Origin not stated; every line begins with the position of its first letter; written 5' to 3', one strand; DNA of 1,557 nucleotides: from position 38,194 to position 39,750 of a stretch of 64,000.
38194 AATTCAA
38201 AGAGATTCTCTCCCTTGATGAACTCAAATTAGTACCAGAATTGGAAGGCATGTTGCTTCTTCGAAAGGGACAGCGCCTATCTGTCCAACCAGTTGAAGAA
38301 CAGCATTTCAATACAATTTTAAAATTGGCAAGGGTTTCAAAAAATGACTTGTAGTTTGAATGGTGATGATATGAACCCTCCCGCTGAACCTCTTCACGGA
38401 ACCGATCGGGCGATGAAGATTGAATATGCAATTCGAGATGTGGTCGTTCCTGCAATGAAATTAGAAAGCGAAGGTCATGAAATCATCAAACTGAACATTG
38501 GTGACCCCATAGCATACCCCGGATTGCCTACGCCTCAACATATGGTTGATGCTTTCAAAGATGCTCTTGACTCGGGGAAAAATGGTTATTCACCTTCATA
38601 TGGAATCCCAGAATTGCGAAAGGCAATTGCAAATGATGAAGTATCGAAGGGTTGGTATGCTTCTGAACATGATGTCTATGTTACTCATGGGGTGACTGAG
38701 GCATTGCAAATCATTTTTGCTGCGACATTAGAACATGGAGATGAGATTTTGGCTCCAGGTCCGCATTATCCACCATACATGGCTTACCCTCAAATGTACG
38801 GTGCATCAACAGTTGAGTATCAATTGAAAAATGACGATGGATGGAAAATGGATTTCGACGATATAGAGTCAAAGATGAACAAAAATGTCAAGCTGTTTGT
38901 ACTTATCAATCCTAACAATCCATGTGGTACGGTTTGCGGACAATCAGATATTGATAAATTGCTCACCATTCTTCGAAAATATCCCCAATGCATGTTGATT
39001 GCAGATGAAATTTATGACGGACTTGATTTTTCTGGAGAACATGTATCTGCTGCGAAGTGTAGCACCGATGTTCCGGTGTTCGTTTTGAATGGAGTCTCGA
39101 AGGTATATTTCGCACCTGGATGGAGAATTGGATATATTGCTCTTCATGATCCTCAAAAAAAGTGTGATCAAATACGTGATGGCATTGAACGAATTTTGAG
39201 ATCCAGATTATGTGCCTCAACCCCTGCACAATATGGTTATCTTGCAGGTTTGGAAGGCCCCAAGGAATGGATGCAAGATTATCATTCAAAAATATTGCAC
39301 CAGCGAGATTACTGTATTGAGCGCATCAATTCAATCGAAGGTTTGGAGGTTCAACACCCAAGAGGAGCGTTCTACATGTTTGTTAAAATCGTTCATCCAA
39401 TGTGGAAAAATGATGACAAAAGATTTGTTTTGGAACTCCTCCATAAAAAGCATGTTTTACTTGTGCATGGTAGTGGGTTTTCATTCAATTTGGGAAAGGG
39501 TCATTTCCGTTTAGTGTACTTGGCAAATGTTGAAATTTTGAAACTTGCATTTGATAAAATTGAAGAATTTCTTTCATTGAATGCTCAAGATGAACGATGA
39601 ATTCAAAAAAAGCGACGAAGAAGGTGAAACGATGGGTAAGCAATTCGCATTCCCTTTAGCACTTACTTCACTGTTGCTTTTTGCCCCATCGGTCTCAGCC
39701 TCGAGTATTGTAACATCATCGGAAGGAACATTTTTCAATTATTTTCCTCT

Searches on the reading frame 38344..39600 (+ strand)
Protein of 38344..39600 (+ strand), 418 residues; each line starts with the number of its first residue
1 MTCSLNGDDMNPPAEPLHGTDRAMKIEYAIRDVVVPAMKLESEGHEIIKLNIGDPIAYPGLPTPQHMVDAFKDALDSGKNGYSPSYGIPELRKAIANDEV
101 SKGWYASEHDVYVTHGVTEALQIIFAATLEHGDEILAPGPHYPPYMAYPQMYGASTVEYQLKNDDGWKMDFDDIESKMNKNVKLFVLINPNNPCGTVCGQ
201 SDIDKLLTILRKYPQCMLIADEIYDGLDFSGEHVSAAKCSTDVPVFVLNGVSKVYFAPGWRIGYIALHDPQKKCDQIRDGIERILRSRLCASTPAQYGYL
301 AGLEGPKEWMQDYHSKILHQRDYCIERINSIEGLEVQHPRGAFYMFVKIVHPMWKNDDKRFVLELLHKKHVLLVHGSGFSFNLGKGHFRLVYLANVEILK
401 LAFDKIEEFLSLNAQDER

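Call 46: search_protein_families(library=pfam, proteins=[window:38344-39600:+], max_evalue=0.0001)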
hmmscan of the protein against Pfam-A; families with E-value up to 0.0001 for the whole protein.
window:38344-39600:+ (418 aa): 2 families
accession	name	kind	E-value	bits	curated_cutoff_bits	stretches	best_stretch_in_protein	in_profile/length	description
PF00155.27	Aminotran_1_2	-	9.5e-57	193.2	19.7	1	46-396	2-349/361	Aminotransferase class I and II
PF00266.25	Aminotran_5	-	1.7e-05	24.4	21.5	1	106-221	58-175/371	Aminotransferase class-V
